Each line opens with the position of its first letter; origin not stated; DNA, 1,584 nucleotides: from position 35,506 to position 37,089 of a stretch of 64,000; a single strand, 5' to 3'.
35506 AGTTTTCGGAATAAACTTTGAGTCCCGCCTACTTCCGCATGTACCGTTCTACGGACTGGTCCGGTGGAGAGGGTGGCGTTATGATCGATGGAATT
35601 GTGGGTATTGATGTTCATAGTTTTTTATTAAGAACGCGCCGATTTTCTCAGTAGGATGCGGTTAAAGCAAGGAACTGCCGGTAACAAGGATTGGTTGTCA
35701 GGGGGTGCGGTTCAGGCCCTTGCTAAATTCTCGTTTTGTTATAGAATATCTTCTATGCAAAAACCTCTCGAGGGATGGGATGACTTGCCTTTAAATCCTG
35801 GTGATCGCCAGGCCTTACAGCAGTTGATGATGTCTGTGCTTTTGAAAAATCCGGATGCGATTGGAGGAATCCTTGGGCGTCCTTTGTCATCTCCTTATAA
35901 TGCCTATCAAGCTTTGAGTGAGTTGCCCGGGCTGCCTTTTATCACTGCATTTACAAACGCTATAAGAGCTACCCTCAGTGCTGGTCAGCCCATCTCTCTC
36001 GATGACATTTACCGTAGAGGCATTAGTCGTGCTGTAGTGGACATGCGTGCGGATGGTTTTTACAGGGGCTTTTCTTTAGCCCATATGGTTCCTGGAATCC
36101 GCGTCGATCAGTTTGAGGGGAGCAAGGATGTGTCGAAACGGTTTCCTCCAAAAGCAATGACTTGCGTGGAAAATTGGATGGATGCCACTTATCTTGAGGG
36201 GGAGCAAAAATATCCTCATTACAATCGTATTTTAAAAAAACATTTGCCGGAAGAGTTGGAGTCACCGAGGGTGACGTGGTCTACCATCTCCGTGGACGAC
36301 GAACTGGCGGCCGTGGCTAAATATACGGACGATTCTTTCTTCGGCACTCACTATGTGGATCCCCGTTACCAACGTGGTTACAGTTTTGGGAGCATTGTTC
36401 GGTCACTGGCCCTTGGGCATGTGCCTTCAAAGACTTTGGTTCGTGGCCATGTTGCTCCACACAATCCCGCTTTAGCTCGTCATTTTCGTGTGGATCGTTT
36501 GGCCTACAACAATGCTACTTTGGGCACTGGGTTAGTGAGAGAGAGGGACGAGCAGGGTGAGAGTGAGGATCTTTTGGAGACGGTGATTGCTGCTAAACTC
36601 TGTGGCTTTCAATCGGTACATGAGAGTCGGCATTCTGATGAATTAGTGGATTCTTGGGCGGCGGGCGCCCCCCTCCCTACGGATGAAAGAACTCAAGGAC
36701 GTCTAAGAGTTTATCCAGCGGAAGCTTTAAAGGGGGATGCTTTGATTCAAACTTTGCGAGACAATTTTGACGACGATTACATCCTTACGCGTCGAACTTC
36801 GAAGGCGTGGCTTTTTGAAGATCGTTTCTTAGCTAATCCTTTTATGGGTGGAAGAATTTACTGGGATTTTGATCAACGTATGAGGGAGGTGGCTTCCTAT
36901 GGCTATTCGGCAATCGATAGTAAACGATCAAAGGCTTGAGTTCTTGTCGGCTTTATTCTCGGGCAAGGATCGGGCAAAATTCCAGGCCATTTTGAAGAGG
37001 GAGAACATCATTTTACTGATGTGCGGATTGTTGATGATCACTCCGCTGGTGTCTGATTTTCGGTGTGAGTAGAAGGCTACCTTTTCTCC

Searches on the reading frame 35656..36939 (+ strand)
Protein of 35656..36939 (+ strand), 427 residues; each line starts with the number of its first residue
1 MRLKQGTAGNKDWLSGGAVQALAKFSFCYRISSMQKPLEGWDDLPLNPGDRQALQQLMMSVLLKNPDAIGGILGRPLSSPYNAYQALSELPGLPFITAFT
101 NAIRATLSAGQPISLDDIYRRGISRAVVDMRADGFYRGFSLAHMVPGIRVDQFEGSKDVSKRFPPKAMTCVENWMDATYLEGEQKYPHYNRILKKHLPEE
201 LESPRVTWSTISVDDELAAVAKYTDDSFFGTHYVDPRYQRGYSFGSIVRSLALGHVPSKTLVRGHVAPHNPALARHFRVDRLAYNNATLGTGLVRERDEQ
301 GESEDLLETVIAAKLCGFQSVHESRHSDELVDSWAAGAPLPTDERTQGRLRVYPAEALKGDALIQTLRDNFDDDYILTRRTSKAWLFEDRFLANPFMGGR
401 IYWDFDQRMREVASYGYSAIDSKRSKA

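Call 62: find_encoding_contigs(protein=window:35656-36939:+, flank=10000, max_places=1)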
Protein window:35656-36939:+ (427 aa): 3 contigs read that carry it; 1 place shown.
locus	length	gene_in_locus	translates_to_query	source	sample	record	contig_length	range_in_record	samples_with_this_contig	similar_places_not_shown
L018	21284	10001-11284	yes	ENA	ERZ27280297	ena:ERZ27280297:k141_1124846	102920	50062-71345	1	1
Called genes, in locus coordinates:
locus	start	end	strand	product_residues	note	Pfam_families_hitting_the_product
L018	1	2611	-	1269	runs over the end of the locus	PF04997:RNA_pol_Rpb1_1, PF00623:RNA_pol_Rpb1_2, PF04983:RNA_pol_Rpb1_3, PF05000:RNA_pol_Rpb1_4, PF04998:RNA_pol_Rpb1_5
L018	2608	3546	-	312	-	PF01699:Na_Ca_ex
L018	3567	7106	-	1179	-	PF04563:RNA_pol_Rpb2_1, PF04561:RNA_pol_Rpb2_2, PF04565:RNA_pol_Rpb2_3, PF10385:RNA_pol_Rpb2_45, PF00562:RNA_pol_Rpb2_6, PF04560:RNA_pol_Rpb2_7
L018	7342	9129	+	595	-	PF00664:ABC_membrane, PF00005:ABC_tran, PF02463:SMC_N (weak)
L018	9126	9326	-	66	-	-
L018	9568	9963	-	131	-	-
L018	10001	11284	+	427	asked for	-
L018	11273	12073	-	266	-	PF01978:TrmB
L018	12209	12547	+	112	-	-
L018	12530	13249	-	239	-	PF01479:S4, PF00849:PseudoU_synth_2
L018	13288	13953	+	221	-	PF03167:UDG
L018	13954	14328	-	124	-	-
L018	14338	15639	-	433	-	PF02403:Seryl_tRNA_N, PF00587:tRNA-synt_2b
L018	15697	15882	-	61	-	-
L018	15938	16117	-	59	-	-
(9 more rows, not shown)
